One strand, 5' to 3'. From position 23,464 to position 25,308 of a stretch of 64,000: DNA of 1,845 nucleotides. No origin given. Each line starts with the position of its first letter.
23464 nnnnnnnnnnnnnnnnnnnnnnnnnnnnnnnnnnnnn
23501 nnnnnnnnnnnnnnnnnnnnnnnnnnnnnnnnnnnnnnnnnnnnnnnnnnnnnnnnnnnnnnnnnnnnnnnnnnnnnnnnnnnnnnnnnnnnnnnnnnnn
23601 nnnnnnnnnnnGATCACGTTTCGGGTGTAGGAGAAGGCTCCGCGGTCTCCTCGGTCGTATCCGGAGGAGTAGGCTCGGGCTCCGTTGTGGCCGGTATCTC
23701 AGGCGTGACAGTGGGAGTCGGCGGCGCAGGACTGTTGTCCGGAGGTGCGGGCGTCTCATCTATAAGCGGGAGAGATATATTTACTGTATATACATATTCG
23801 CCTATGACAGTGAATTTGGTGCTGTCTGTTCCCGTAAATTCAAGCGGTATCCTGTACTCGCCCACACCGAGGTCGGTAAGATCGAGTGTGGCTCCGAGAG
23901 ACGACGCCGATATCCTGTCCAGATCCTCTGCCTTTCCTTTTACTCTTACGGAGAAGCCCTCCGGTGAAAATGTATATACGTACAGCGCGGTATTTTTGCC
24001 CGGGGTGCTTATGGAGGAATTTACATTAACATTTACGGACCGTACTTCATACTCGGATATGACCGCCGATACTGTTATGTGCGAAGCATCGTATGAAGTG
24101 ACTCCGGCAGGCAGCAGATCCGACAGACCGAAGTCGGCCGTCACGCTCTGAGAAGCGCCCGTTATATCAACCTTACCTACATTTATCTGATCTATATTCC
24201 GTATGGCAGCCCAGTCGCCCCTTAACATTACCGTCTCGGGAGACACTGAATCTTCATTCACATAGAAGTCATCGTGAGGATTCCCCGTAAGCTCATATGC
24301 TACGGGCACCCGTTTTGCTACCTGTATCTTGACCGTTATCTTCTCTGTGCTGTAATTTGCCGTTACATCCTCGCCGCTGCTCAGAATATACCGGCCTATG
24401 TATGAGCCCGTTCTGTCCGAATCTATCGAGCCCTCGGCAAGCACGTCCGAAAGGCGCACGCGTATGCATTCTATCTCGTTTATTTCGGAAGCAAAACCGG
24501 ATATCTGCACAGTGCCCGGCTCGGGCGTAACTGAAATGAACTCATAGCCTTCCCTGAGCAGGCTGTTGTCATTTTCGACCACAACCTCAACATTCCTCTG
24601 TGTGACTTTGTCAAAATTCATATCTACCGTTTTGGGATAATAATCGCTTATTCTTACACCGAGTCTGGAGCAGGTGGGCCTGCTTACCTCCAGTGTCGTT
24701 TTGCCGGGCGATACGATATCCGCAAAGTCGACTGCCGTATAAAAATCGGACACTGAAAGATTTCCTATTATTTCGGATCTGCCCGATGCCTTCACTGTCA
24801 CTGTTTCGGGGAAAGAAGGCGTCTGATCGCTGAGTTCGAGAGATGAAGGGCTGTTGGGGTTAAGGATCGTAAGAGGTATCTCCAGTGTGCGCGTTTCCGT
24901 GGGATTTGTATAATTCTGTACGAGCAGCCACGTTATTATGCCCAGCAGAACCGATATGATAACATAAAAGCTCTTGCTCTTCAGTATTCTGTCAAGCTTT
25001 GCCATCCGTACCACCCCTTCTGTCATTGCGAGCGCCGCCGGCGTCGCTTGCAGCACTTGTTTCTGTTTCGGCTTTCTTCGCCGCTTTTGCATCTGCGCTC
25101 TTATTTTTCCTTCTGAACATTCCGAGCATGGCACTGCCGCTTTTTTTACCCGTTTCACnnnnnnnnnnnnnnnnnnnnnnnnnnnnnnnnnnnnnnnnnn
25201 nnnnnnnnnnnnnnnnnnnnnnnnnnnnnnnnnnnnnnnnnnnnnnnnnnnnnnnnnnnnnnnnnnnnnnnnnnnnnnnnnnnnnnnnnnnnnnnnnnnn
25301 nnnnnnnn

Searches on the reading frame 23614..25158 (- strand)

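Call 115: search_protein_families(library=pfam, proteins=[window:23614-25158:-], max_evalue=0.00001)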
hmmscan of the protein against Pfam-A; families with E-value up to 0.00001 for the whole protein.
window:23614-25158:- (514 aa): 1 family
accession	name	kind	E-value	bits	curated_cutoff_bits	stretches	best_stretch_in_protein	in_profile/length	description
PF07949.17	YbbR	-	1.1e-24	87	22.3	1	284-364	1-80/81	YbbR-like protein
